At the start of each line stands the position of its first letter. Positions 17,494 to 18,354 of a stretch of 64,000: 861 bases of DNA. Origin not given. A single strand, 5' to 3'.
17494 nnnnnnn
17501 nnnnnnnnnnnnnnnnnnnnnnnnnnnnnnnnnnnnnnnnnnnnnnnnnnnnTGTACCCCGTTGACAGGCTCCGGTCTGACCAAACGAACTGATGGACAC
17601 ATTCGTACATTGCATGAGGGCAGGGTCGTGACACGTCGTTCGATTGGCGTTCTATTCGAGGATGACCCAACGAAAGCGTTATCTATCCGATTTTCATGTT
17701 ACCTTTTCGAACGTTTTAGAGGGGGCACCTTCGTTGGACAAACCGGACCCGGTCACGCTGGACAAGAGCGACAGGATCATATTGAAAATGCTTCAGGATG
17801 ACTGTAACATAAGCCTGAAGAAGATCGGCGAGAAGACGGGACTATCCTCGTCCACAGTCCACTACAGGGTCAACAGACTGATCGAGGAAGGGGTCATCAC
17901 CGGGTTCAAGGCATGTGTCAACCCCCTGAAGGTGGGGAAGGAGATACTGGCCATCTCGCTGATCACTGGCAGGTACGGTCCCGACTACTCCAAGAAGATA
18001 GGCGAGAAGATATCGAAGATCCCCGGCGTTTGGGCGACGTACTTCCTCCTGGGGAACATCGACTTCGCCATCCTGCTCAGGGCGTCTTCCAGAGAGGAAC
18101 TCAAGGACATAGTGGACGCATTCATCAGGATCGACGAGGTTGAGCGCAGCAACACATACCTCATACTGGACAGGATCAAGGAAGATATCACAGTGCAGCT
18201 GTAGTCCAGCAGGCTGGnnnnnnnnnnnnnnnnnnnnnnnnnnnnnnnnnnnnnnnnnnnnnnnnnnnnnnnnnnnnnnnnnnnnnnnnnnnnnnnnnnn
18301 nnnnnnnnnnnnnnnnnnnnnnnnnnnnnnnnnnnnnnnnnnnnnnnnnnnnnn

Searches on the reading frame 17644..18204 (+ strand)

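Call 43: search_protein_families(library=pfam, proteins=[window:17644-18204:+], max_evalue=0.01)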
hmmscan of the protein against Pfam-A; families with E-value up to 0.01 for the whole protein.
window:17644-18204:+ (186 aa): 10 families
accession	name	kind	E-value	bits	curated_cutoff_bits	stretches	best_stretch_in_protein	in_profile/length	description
PF13412.12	HTH_24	-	1.5e-16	60.1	21.9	1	39-86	1-48/48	Winged helix-turn-helix DNA-binding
PF13404.12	HTH_AsnC-type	-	1e-12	48.1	27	1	39-79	1-41/42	AsnC-type helix-turn-helix domain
PF01037.27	AsnC_trans_reg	-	1.6e-08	34.8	25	1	115-176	10-72/73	Lrp/AsnC ligand binding domain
PF08279.18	HTH_11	-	0.00031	21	25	1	46-84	5-44/55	HTH domain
PF09339.16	HTH_IclR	-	0.00035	20.7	22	1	56-85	19-48/52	IclR helix-turn-helix domain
PF12802.13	MarR_2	-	0.00059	20.4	27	1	56-85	21-50/61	MarR family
PF01047.28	MarR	-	0.00076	19.8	24.6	1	46-86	8-48/59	MarR family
PF01399.33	PCI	-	0.0015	19.1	22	1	46-87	30-71/84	PCI domain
PF22451.2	NirdL-like_HTH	-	0.0071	16.3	27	0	59-85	20-46/47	Siroheme decarboxylase NirDL-like HTH domain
PF19776.5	DUF6262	-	0.0078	16.8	29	0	39-79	17-59/110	Family of unknown function (DUF6262)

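Call 52: search_protein_families(library=ncbifam, proteins=[window:17644-18204:+], max_evalue=0.001)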
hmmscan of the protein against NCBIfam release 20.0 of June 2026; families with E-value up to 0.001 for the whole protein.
window:17644-18204:+ (186 aa): 8 families
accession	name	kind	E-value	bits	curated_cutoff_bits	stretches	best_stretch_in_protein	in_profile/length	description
NF040947.1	trans_reg_LysM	equivalog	4.9e-18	65.2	180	1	39-176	1-134/136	HTH-type transcriptional regulator LysM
NF053758.1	ChrTpTrnRegChrS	equivalog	2.2e-17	63.3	250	1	36-185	9-157/158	chromate efflux transcriptional regulator ChrS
NF008370.0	PRK11169.1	equivalog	1.3e-16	60.7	233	1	37-184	10-159/164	leucine-responsive transcriptional regulator Lrp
NF008384.0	PRK11179.1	equivalog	8.7e-15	54.9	227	1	38-176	6-144/153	transcriptional regulator AsnC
NF040820.1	trans_reg_LrpA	equivalog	4.2e-14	52.6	250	1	39-179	2-141/141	HTH-type transcriptional regulator LrpA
NF041395.1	TranRegLrpA1_Halo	equivalog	6.9e-11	42.3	250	1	42-179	6-142/142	HTH-type transcriptional regulator LrpA1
NF041396.1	TranRegLrp_Halo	equivalog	2.4e-10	40.5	190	1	40-181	4-143/149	HTH-type transcriptional regulator Lrp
NF040708.3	Siroheme_Dcarb_AhbA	equivalog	5.8e-05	22.9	140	1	44-168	2-126/144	siroheme decarboxylase subunit alpha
